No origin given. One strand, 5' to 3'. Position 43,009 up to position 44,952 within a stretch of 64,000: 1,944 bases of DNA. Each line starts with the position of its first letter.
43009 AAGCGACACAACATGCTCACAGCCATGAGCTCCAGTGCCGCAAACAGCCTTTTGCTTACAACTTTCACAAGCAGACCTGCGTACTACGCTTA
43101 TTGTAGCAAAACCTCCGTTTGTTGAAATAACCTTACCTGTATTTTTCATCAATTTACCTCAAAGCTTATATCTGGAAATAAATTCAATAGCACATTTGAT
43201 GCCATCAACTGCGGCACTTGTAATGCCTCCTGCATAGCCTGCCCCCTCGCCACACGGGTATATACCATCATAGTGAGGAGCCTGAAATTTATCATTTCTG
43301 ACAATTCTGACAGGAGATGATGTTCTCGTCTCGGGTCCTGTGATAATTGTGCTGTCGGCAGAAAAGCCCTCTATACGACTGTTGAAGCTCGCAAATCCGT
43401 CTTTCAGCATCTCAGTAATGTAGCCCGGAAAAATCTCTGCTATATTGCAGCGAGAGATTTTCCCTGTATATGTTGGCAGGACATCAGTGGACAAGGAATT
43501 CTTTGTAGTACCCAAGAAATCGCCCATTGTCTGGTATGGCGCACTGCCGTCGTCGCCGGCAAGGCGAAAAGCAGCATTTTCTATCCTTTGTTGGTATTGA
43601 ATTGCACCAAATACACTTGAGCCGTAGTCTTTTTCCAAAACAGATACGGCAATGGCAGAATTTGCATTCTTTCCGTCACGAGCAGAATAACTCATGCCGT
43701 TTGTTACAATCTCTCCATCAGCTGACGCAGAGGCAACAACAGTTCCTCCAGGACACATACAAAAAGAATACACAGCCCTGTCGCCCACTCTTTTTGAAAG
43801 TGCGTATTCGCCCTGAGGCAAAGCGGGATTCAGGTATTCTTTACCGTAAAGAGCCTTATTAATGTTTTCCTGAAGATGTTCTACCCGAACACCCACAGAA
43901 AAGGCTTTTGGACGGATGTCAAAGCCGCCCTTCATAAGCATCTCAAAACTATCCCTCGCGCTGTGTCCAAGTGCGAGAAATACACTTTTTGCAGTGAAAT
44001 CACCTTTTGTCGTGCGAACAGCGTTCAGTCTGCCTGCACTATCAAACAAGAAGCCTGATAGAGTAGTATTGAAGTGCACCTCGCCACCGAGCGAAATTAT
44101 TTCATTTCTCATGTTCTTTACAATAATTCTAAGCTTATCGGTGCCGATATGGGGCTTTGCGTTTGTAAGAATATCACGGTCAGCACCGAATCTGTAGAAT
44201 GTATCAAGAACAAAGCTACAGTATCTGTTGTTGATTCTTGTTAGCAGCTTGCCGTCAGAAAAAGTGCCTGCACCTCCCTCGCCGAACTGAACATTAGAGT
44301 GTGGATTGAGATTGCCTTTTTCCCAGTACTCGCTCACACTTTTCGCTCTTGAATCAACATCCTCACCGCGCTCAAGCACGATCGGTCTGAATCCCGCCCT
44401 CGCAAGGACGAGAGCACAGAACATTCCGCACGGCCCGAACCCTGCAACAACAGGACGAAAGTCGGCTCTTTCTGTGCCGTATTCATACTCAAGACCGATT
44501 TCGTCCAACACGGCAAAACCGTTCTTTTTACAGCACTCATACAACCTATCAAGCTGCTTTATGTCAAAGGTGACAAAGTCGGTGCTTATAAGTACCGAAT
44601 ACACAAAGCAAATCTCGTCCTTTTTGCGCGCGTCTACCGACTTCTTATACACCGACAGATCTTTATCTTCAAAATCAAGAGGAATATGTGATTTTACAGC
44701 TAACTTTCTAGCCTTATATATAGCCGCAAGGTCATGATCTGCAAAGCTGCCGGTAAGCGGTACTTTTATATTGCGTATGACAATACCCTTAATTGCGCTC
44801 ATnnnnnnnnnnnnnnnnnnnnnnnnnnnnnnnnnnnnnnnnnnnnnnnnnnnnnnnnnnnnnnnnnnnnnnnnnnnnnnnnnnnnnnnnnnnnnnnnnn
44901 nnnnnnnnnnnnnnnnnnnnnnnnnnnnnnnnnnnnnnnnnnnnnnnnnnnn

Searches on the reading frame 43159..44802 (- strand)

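Call 8: search_protein_families(library=pfam, proteins=[window:43159-44802:-])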
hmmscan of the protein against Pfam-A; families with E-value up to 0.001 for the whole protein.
window:43159-44802:- (547 aa): 3 families
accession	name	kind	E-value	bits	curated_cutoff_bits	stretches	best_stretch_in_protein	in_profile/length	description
PF21688.3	FAD-depend_C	-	8.9e-66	222.3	27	1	300-494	1-197/197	FAD-dependent protein, C-terminal domain-like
PF01266.30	DAO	-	1.8e-07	31.5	27.9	1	228-312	152-236/353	FAD dependent oxidoreductase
PF13738.12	Pyr_redox_3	-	0.00028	20.7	30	0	118-151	1-35/305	Pyridine nucleotide-disulphide oxidoreductase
